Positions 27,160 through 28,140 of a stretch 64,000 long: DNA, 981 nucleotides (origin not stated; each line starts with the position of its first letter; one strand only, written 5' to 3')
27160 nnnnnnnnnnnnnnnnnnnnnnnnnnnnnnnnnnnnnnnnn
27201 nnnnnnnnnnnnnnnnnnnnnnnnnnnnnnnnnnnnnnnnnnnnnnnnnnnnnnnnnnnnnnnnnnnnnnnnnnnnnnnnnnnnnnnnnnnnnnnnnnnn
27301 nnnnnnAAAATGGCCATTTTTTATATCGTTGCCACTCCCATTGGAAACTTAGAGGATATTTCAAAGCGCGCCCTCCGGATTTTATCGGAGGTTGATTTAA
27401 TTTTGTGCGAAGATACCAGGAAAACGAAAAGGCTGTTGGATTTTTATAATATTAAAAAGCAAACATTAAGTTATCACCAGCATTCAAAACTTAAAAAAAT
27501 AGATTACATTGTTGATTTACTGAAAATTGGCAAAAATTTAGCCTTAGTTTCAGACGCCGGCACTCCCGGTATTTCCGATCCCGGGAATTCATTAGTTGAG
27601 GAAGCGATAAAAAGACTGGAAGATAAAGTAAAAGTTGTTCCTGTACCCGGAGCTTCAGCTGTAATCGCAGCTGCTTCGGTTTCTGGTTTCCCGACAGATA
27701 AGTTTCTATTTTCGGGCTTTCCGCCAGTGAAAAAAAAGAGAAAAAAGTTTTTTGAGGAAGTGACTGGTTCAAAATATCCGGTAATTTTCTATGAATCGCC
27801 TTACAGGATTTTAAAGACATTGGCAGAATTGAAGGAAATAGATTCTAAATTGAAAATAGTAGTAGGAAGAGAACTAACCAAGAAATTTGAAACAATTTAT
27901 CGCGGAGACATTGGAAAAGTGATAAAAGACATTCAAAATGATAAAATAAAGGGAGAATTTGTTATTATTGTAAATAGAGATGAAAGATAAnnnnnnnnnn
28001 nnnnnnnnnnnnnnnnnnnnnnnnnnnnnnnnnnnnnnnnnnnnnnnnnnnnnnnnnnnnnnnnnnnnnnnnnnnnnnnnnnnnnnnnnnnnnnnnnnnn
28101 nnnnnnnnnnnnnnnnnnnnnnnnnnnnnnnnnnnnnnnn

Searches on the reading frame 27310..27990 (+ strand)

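Call 82: search_protein_families(library=pfam, proteins=[window:27310-27990:+], max_evalue=0.001)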
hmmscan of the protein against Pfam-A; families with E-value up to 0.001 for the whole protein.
window:27310-27990:+ (226 aa): 1 family
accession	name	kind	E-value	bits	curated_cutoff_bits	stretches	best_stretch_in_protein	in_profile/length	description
PF00590.25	TP_methylase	-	6.2e-33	115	27.8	1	4-203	2-210/212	Tetrapyrrole (Corrin/Porphyrin) Methylases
